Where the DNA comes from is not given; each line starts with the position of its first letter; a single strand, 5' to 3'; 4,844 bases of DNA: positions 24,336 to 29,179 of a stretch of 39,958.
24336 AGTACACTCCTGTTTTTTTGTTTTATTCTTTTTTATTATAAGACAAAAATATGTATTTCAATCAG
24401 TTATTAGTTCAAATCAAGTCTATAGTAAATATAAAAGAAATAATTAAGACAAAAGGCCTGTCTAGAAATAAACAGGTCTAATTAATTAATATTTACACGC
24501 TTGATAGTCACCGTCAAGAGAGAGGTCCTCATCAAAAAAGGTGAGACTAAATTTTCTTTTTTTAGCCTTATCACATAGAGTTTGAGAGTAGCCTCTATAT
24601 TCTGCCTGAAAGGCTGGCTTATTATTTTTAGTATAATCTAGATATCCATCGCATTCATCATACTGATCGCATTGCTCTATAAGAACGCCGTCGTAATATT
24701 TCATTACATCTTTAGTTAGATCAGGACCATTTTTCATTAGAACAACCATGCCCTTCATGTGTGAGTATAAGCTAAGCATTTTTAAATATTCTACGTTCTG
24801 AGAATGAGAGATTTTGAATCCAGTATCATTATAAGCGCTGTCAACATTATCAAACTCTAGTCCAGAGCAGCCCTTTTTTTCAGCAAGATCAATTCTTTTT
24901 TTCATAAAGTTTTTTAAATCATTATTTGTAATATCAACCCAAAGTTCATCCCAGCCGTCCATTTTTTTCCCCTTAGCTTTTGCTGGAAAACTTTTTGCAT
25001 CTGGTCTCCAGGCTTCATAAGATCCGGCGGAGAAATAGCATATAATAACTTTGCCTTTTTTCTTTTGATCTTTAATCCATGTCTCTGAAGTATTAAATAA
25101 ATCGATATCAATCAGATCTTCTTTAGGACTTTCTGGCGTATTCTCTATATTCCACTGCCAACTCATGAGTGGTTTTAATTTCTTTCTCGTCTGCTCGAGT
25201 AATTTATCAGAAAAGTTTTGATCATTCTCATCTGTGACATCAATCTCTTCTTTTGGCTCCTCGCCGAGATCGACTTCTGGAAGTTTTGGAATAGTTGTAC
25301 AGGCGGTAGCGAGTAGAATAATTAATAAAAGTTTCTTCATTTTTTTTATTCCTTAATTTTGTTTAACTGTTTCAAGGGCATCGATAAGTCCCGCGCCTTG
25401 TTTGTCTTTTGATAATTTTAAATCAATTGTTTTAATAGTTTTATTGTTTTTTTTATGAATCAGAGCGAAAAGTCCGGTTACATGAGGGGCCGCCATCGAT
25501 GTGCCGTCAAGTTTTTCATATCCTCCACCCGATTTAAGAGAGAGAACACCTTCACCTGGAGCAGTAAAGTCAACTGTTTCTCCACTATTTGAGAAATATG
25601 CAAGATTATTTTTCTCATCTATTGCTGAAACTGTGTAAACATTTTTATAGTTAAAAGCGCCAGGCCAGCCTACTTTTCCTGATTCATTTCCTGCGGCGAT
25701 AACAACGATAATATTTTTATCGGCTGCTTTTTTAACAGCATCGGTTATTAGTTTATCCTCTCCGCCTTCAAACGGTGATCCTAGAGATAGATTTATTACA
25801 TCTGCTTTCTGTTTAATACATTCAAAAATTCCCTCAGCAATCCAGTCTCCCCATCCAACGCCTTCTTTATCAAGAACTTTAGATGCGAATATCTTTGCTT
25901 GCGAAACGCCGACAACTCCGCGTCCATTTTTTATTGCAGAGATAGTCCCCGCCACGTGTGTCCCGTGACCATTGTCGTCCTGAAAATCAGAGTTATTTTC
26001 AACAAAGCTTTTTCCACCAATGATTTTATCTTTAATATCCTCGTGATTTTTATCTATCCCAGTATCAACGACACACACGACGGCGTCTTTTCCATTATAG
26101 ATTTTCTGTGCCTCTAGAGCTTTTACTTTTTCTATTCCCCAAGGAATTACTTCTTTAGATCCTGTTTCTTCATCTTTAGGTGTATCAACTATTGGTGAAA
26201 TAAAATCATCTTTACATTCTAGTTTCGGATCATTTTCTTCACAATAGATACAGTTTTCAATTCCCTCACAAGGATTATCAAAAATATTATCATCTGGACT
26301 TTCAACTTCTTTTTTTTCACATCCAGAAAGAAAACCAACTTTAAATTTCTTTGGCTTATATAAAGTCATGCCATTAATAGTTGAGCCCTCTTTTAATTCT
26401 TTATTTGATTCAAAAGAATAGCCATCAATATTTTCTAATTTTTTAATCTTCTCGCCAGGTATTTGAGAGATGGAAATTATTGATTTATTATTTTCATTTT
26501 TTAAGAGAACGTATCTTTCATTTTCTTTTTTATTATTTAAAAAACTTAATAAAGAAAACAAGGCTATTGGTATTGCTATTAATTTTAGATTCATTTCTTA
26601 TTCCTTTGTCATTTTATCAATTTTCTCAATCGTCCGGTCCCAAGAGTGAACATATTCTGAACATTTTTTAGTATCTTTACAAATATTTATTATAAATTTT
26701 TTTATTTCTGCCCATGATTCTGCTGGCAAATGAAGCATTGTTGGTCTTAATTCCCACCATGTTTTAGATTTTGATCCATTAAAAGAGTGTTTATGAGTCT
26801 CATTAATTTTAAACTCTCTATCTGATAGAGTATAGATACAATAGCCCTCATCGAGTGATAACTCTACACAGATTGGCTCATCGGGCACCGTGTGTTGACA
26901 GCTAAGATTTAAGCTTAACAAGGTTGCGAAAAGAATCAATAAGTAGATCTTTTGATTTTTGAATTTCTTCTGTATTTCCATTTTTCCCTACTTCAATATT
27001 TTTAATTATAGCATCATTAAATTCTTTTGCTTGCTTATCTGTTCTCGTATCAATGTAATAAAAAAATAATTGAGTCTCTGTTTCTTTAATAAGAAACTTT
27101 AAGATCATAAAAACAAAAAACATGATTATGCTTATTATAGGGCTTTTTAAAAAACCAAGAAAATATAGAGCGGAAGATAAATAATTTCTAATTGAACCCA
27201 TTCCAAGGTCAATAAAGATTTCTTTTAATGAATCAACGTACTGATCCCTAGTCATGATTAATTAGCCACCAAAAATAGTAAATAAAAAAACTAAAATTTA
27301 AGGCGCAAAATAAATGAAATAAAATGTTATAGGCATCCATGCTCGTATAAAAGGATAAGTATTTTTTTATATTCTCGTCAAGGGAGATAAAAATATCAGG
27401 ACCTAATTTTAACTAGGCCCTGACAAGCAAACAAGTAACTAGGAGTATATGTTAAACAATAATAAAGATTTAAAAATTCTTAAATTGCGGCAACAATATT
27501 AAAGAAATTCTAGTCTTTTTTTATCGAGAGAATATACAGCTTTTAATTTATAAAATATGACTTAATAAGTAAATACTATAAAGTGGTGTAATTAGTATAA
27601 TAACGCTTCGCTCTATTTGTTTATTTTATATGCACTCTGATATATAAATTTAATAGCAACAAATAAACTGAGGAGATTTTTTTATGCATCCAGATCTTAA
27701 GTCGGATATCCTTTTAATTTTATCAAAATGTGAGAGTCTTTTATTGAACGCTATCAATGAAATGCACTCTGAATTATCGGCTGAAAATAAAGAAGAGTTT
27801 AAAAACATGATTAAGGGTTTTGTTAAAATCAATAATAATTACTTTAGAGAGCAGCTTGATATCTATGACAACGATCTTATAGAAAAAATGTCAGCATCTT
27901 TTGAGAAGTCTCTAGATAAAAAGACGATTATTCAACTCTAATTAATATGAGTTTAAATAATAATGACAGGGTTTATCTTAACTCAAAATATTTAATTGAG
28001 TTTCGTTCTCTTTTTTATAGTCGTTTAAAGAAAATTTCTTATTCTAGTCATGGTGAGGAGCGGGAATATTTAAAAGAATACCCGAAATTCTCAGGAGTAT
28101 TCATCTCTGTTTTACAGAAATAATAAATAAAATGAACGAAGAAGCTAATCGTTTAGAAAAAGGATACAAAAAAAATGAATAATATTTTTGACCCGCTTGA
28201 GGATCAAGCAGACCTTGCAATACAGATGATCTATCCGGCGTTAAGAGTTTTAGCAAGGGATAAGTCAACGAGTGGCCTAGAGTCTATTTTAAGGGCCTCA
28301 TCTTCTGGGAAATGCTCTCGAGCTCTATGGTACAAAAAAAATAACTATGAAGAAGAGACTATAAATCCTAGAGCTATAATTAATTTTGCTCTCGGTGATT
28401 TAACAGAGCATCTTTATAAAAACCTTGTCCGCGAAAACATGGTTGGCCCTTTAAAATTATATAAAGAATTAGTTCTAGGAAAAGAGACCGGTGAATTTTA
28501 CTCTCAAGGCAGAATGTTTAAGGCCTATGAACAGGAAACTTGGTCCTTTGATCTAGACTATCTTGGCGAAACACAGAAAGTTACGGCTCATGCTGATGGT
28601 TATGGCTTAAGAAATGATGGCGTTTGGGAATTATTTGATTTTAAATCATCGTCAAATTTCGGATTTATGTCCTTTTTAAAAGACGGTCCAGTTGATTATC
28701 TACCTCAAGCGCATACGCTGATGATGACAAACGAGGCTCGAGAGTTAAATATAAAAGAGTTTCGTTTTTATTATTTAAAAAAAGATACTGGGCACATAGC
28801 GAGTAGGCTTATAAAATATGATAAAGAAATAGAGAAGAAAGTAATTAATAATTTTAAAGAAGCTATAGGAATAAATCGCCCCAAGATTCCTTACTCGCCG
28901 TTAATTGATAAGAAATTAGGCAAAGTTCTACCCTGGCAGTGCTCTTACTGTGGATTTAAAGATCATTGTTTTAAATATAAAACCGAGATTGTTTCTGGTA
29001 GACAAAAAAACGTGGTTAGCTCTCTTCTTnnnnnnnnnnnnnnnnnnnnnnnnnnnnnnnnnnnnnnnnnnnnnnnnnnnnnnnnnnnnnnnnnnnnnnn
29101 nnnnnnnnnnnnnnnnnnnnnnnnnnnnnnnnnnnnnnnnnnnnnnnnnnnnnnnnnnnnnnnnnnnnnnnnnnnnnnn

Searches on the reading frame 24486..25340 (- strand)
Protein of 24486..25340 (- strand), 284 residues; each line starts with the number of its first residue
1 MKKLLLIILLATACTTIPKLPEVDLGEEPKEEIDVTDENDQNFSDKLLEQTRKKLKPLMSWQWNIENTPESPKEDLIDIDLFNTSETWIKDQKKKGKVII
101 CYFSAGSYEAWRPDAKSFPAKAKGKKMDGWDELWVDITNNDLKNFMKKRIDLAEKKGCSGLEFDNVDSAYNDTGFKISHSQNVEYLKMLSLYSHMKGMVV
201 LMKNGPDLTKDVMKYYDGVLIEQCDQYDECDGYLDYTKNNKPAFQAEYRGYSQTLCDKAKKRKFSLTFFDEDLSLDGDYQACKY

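Call 15: search_protein_families(library=pfam, proteins=[window:24486-25340:-], max_evalue=0.01)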
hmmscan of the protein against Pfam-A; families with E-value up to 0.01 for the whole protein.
window:24486-25340:- (284 aa): 1 family
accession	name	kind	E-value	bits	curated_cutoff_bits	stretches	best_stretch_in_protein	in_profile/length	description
PF03537.19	Glyco_hydro_114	-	7.3e-66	222.2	27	1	60-273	1-227/231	Glycoside-hydrolase family GH114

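Call 16: search_protein_families(library=phrogs, proteins=[window:24486-25340:-], max_evalue=0.001)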
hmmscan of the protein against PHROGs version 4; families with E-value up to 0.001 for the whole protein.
window:24486-25340:- (284 aa): 0 families

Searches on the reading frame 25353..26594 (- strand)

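Call 15: search_protein_families(library=pfam, proteins=[window:25353-26594:-], max_evalue=0.01)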
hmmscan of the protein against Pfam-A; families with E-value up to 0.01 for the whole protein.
window:25353-26594:- (413 aa): 1 family
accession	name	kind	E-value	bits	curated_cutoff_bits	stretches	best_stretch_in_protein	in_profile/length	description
PF00082.27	Peptidase_S8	-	3.8e-52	177.8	21.8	1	168-385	1-259/288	Subtilase family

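Call 16: search_protein_families(library=phrogs, proteins=[window:25353-26594:-], max_evalue=0.001)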
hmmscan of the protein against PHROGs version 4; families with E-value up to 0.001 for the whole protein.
window:25353-26594:- (413 aa): 4 families
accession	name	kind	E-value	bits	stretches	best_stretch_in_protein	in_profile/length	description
phrog_3677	-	other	1.7e-69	235.8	1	145-386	569-814/1125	protease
phrog_3964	-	unknown function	7.6e-11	42.1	1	169-319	274-422/779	-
phrog_27200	-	unknown function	2.4e-06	26.3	0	317-392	500-585/1832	-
phrog_9158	-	unknown function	3.8e-06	26.9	0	332-387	434-503/696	-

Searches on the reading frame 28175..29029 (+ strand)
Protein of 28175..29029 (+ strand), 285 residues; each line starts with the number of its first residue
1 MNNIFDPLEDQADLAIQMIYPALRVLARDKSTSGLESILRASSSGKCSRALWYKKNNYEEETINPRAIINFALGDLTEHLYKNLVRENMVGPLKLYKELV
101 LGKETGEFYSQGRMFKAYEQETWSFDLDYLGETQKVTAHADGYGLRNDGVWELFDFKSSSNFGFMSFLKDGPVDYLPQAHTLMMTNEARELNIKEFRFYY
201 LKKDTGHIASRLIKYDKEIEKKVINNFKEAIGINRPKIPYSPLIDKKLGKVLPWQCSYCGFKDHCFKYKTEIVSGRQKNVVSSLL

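Call 12: find_related_loci(query=window:28175-29029:+, collection=viral_contigs, flank=4000)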
Query window:28175-29029:+ (285 aa) in viral_contigs; peptide patterns used: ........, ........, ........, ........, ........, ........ (x = any residue, [..] = any of these).
28 stretches matched a pattern, but none encodes a relative of the query by tblastn (E <= 1e-3).

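Call 15: search_protein_families(library=pfam, proteins=[window:28175-29029:+], max_evalue=0.01)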
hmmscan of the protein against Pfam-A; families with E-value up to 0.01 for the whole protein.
window:28175-29029:+ (285 aa): 0 families

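Call 16: search_protein_families(library=phrogs, proteins=[window:28175-29029:+], max_evalue=0.001)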
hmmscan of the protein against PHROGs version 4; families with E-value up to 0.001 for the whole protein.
window:28175-29029:+ (285 aa): 2 families
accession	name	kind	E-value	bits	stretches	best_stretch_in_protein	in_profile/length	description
phrog_1990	-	DNA, RNA and nucleotide metabolism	4.5e-20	73.2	1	17-273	19-243/290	Cas4-domain exonuclease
phrog_1706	-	DNA, RNA and nucleotide metabolism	6.3e-14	53.1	1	38-274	49-251/293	CRISPR/Cas system associated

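Call 17: search_dna_similar(query=window:28175-29029:+, collection=phages, mode=protein, max_evalue=0.001, max_rows=25)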
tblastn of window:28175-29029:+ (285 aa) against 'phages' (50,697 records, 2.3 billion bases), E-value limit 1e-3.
Records with a match: 18; places in all: 18; records where one place covers at least 80% of the query: 17.
Best place of each record, by identity: <60% 18.
By first word of the organism name: Thermus 7; Moraxella 4; Lentibacter 3; Celeribacter 2; Sinorhizobium 1; Roseobacter 1.
By host as written in the record: Moraxella catarrhalis 4; Thermus thermophilus HB27 3; Lentibacter sp. SH36 3; Thermus thermophilus HB8 2; - 2; Celeribacter sp. IMCC12053 2; Sinorhizobium meliloti 1021 1; Rhodobacteraceae bacterium FZCC0023 1.
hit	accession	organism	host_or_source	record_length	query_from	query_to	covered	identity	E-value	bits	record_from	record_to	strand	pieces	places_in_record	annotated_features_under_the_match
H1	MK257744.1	Thermus phage YS40_Isch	Thermus thermophilus HB8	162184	39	271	82%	30.1%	1e-12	74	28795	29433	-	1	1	RecB family exonuclease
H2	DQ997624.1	Thermus phage phiYS40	-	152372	39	266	80%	29.0%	8e-12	71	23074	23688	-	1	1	RecB family exonuclease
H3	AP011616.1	Thermus phage phiYS40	Thermus thermophilus HB8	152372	39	266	80%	29.0%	8e-12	71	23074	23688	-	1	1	RecB family exonuclease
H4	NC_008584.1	Thermus phage phiYS40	-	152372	39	266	80%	29.0%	8e-12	71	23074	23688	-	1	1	CRISPR/Cas system associated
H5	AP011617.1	Thermus phage TMA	Thermus thermophilus HB27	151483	39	266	80%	29.0%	8e-12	71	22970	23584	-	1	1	RecB family exonuclease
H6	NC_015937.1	Thermus phage TMA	Thermus thermophilus HB27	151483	39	266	80%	29.0%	8e-12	71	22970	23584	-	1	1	CRISPR/Cas system associated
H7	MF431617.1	Lentibacter phage vB_LenP_ICBM1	Lentibacter sp. SH36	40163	22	267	86%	25.7%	9e-5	50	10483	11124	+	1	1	exonuclease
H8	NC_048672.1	Lentibacter phage vB_LenP_ICBM1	Lentibacter sp. SH36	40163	22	267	86%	25.7%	9e-5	50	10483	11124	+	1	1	Cas4-domain exonuclease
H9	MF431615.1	Lentibacter phage vB_LenP_ICBM3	Lentibacter sp. SH36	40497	22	267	86%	25.7%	1e-4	49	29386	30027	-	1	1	hypothetical protein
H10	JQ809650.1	Celeribacter phage P12053L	Celeribacter sp. IMCC12053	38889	22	267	86%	25.7%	2e-4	49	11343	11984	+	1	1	hypothetical protein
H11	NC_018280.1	Celeribacter phage P12053L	Celeribacter sp. IMCC12053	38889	22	267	86%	25.7%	2e-4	49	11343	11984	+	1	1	Cas4-domain exonuclease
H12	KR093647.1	Moraxella phage Mcat23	Moraxella catarrhalis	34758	13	283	95%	23.0%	5e-4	47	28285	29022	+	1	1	hypothetical protein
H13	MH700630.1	Sinorhizobium phage phiM6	Sinorhizobium meliloti 1021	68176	36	266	81%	26.7%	4e-5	50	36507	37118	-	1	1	putative Cas4-like protein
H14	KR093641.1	Moraxella phage Mcat17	Moraxella catarrhalis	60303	13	283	95%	22.7%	6e-4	47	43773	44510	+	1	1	hypothetical protein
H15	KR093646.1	Moraxella phage Mcat22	Moraxella catarrhalis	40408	13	283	95%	22.7%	1e-3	47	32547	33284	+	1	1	hypothetical protein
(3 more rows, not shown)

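Call 19: find_homologous_proteins(query=window:28175-29029:+, max_evalue=0.00001)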
Query window:28175-29029:+ (285 aa): 5 proteins with E <= 0.00001 among 593 candidates.
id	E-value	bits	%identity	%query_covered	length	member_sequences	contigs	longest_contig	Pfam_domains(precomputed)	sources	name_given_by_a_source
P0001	7.6e-192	654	100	100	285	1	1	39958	-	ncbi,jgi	jgi:hypothetical protein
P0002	4.4e-58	215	44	93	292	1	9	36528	-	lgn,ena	-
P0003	4.6e-55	205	42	93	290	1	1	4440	-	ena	-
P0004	1.7e-52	197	41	96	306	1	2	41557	-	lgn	-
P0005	2.3e-40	157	35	93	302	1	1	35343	-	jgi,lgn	jgi:hypothetical protein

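Call 20: find_encoding_contigs(protein=P0002, flank=6000, max_places=4)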
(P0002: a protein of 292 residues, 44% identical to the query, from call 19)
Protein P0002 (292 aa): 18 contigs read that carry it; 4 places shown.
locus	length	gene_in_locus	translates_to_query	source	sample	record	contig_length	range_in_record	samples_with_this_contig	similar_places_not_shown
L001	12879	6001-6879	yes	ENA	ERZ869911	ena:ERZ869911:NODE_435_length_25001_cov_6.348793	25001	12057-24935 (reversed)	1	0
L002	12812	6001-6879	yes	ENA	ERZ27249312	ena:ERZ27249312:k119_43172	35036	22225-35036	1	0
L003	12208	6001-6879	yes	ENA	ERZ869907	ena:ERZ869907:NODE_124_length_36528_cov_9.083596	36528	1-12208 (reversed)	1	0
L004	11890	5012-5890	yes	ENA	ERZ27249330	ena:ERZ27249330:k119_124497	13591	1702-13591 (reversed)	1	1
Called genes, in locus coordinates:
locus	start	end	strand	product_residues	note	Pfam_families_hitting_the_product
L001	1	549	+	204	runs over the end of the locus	?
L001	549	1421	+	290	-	-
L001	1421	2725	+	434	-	-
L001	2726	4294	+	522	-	-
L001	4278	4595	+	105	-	-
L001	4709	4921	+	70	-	-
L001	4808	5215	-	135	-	-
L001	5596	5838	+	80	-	-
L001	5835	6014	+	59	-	-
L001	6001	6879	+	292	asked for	-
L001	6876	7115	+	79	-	-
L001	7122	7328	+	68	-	-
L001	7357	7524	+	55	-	-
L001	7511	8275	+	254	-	-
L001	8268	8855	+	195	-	PF16793:RepB_primase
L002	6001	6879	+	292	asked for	-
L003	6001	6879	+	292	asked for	-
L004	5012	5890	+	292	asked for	-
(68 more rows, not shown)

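Call 21: find_encoding_contigs(protein=P0004, flank=6000, max_places=3)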
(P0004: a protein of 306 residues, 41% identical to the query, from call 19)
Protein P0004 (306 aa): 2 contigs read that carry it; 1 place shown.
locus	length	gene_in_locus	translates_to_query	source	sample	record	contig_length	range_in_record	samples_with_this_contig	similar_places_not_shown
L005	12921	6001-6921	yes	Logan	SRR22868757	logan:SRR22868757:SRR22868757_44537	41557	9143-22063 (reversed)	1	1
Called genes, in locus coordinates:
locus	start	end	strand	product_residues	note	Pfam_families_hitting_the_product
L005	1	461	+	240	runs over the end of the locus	PF02348:CTP_transf_3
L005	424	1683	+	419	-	PF00202:Aminotran_3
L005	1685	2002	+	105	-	-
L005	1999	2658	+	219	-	PF13302:Acetyltransf_3, PF00583:Acetyltransf_1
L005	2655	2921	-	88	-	-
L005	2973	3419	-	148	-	-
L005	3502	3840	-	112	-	-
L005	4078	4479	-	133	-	PF13560:HTH_31, PF01381:HTH_3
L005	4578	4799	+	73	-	PF01381:HTH_3 (faint)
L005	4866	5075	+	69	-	-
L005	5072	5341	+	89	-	-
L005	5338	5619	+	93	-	PF27050:Phage_P22_Y8K6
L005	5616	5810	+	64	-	-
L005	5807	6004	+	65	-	-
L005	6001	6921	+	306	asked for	-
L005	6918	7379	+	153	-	-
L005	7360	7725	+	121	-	-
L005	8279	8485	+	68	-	-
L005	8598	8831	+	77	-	PF12728:HTH_17 (weak)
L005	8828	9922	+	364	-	PF00589:Phage_integrase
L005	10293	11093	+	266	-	-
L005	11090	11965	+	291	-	PF06745:ATPase, PF13481:AAA_25, PF03796:DnaB_C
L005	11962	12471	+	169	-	-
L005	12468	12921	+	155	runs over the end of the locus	PF01844:HNH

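Call 22: find_encoding_contigs(protein=P0005, flank=6000, max_places=3)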
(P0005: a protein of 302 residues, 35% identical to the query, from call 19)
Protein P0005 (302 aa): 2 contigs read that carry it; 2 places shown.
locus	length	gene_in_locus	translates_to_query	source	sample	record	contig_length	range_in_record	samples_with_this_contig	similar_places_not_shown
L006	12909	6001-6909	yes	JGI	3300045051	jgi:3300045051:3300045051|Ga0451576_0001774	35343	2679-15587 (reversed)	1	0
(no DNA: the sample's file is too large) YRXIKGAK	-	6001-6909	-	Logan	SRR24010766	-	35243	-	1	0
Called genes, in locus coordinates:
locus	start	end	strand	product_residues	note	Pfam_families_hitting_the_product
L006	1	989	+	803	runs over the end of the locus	-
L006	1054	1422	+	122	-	-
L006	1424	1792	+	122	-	-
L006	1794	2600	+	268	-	-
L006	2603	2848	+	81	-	-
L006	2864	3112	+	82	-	-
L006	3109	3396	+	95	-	-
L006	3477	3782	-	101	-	-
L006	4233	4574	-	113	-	PF12844:HTH_19 (weak), PF01381:HTH_3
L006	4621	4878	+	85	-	PF13560:HTH_31 (weak), PF12844:HTH_19, PF01381:HTH_3 (weak)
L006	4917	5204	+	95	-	-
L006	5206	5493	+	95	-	-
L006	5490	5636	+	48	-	-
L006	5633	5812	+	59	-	-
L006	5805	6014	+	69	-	-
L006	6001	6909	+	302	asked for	-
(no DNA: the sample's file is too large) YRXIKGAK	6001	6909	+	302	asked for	-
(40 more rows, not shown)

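Call 23: find_encoding_contigs(protein=P0003, flank=6000, max_places=3)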
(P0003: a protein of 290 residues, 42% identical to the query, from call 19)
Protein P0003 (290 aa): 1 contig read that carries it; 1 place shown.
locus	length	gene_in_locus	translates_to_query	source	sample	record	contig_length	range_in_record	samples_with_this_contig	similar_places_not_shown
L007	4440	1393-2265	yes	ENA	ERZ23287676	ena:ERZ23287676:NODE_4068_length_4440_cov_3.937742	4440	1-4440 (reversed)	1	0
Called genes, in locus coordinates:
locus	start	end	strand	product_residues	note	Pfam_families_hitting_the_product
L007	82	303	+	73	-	-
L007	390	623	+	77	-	-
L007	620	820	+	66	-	-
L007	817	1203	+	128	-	-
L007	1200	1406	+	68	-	-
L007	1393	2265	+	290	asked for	-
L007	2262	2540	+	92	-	-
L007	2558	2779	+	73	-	-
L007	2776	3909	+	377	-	PF00589:Phage_integrase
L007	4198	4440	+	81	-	?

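Call 26: find_encoding_contigs(protein=P0001, flank=3000, max_places=3)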
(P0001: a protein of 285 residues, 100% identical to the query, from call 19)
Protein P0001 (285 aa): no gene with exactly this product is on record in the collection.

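Call 42: find_homologous_proteins(query=P0006, max_evalue=0.001)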
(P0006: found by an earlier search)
Query P0006 (69 aa): 1 proteins with E <= 0.001 among 1 candidates.
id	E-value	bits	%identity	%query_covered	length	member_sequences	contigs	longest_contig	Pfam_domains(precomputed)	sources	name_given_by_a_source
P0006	1.5e-37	143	100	100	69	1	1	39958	-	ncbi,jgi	jgi:hypothetical protein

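Call 45: find_related_loci(query=A1, collection=viral_contigs, flank=3000)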
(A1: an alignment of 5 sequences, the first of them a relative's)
Query A1 (285 aa) in viral_contigs; peptide patterns used: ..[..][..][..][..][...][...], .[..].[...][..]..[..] (x = any residue, [..] = any of these).
134 stretches matched a pattern; 2 encode a relative of the query (tblastn E <= 1e-3); 2 distinct loci.
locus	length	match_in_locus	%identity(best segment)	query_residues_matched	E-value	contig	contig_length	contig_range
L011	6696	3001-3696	44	38-267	7e-60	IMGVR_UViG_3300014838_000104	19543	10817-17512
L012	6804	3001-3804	35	2-266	2e-48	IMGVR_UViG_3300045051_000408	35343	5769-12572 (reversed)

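Call 51: search_protein_representatives(protein=P0006)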
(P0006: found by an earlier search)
Query: 69 residues. Proteins with E-value up to 0.001 (for the whole library): 5; up to 1e-10: 1; up to 1e-30: 1. The best 5 are listed.
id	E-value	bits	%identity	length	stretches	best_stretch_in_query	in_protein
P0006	4.8e-38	143.3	100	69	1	1-69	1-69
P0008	1.3e-06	44.1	36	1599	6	26-68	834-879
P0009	2.2e-05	40.3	28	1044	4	20-55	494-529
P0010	3.2e-05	39.8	33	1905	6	9-66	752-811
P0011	9.8e-04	35.1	33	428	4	28-58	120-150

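Call 70: search_protein_families(library=padloc, proteins=[window:28175-29029:+], max_evalue=0.1)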
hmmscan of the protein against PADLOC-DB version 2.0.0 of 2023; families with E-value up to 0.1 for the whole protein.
window:28175-29029:+ (285 aa): 0 families

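Call 75: predict_structure(protein=P0006)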
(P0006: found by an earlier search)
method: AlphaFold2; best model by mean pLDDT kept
length: 69 residues; sequences in the alignment: 1
mean_pLDDT: 46.2   pTM: 0.30
mean pLDDT of the five models: 46.2, 40.9, 40.1, 38.4, 38.2
residues with pLDDT >= 90: 0; 70-90: 0; 50-70: 29; < 50: 40
segments of 3 or more residues with pLDDT < 50: 1-33, 67-69
pLDDT, mean of each block of 10 residues (from residue 1): 33 37 41 48 58 54 52
secondary structure, 60 per line:
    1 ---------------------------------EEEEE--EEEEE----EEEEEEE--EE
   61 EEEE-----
elements in order: E34-38 E41-45 E50-56 E59-64
